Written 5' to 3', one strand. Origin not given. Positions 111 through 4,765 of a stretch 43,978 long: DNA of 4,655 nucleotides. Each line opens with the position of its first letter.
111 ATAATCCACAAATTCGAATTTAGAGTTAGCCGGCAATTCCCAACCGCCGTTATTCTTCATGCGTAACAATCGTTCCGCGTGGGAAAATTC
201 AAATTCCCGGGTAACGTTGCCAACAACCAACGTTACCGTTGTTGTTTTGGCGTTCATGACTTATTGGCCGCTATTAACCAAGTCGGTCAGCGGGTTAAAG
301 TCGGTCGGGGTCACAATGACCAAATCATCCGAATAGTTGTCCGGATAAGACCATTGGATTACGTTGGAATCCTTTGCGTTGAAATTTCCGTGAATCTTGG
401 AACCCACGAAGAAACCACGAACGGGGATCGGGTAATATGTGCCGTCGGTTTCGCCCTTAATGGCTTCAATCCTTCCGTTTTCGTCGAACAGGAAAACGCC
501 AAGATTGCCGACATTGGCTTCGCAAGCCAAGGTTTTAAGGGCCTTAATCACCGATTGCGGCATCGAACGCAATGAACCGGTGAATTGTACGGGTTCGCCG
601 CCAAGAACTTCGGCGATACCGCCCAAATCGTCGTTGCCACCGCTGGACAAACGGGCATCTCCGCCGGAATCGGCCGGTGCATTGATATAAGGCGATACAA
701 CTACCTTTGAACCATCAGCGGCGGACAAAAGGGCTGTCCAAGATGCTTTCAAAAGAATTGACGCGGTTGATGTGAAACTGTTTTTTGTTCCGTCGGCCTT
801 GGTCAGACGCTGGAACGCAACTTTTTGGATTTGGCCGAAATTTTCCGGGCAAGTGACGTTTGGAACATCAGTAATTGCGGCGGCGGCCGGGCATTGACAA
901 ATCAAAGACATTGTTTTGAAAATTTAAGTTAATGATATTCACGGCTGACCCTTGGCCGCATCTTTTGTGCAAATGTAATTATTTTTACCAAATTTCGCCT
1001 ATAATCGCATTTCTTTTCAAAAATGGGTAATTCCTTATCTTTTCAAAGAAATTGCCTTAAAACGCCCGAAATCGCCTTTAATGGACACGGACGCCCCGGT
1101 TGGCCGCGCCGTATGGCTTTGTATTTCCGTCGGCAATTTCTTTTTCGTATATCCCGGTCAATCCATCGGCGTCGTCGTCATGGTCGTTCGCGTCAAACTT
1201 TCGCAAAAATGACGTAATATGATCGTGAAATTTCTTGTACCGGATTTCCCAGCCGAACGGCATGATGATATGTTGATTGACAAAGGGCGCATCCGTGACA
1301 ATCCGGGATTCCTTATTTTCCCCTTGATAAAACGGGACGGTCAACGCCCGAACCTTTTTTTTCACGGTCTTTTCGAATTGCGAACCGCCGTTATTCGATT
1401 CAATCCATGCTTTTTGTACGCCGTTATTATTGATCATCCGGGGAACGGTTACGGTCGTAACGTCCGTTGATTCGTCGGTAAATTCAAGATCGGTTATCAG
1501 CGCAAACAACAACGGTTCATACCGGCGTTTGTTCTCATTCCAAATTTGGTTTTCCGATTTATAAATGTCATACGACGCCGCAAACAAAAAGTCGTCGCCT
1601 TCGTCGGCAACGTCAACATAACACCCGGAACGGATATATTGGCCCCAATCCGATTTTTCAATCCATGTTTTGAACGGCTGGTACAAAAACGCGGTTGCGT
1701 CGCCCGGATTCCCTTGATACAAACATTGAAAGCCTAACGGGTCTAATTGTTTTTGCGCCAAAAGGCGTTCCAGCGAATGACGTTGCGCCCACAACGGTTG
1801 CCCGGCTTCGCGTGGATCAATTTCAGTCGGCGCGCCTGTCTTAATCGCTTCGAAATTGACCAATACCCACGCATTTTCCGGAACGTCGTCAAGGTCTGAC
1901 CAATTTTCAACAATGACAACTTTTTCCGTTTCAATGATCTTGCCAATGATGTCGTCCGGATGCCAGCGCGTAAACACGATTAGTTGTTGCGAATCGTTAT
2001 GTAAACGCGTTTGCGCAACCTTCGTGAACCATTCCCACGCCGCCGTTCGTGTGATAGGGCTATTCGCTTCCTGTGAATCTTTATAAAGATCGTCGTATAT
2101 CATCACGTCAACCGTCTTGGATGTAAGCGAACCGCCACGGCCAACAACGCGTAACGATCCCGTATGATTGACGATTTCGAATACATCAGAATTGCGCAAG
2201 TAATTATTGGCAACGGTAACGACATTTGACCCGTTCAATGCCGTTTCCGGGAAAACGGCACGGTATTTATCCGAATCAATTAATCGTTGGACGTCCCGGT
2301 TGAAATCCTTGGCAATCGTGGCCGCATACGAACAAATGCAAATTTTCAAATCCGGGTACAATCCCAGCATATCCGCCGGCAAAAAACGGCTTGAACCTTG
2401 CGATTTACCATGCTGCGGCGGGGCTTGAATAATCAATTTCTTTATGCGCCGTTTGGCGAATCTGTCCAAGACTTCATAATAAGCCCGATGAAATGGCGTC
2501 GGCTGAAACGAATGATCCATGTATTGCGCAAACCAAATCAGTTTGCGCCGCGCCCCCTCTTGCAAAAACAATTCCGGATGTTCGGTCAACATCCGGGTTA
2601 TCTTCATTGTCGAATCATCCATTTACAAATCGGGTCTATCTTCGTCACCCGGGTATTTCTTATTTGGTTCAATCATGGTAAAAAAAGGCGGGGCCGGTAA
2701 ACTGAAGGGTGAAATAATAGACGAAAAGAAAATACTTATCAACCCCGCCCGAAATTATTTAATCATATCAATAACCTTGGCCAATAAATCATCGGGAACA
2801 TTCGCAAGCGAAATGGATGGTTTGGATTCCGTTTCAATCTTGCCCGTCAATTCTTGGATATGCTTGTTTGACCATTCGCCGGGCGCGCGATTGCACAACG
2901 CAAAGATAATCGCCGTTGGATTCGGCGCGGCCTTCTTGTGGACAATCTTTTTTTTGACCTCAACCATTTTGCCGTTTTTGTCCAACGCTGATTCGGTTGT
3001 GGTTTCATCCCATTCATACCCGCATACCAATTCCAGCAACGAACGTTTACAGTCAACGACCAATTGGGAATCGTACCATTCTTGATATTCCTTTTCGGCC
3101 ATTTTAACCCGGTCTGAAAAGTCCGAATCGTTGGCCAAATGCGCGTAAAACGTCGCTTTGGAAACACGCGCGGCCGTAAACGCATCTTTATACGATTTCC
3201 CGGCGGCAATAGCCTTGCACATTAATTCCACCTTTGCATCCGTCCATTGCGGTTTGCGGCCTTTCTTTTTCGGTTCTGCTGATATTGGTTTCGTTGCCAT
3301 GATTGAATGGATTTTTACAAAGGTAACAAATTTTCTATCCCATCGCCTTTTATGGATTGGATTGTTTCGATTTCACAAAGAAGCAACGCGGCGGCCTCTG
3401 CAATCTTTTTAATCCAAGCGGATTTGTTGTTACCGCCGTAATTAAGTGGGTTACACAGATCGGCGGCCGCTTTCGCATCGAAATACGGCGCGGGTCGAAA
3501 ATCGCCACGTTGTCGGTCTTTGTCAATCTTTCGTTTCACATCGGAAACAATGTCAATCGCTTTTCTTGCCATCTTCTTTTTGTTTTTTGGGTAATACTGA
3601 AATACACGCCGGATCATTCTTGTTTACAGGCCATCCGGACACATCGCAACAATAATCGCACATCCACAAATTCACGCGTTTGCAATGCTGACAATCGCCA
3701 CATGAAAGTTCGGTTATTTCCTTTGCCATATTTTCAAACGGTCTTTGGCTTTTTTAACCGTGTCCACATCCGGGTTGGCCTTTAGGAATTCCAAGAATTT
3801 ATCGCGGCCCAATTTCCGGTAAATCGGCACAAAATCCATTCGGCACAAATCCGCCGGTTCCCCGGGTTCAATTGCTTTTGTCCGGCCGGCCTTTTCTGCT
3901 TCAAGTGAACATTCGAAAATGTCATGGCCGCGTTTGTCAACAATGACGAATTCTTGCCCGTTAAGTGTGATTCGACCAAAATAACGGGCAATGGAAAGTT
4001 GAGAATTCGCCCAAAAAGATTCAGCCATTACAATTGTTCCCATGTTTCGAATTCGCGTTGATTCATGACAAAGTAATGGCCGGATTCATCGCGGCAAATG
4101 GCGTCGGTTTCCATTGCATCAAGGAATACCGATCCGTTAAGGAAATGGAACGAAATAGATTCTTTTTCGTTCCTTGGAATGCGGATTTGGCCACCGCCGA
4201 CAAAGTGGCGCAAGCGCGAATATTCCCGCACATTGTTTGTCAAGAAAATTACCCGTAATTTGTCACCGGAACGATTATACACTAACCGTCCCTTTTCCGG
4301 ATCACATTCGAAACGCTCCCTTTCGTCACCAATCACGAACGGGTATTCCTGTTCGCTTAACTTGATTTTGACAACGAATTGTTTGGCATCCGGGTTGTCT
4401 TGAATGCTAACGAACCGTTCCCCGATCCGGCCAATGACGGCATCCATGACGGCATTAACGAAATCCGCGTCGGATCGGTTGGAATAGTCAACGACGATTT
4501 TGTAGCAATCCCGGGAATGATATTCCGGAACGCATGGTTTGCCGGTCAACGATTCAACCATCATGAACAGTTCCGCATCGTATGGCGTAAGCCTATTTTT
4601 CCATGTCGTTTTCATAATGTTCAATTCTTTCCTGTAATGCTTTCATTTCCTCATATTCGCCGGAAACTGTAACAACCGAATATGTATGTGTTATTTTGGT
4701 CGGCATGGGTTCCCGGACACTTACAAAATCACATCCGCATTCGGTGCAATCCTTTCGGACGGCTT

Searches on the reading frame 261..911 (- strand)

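Call 51: search_protein_families(library=pfam, max_evalue=0.01, proteins=[window:261-911:-])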
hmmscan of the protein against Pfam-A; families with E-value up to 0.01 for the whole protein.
window:261-911:- (216 aa): 0 families

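Call 52: search_protein_families(library=phrogs, max_evalue=0.001, proteins=[window:261-911:-])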
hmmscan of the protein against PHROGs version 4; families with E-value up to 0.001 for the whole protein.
window:261-911:- (216 aa): 1 family
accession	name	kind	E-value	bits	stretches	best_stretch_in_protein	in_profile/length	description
phrog_8193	-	head and packaging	5.8e-64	216.4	1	1-211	1-207/207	major head protein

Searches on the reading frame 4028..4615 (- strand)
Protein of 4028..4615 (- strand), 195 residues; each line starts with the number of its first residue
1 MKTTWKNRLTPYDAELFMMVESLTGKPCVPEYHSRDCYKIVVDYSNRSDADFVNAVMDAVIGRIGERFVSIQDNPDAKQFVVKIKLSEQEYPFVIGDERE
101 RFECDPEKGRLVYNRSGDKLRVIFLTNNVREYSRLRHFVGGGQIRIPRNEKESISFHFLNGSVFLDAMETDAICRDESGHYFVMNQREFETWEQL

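Call 51: search_protein_families(library=pfam, max_evalue=0.01, proteins=[window:4028-4615:-])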
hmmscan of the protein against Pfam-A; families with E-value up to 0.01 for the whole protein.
window:4028-4615:- (195 aa): 0 families

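Call 93: search_protein_families(library=pfam, max_evalue=1, proteins=[window:4028-4615:-])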
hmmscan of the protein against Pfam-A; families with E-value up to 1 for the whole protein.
window:4028-4615:- (195 aa): 1 family
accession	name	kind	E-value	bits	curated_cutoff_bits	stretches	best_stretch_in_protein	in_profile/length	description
PF20025.4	DUF6433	-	0.075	13.5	38.9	1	129-173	64-105/115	Family of unknown function (DUF6433)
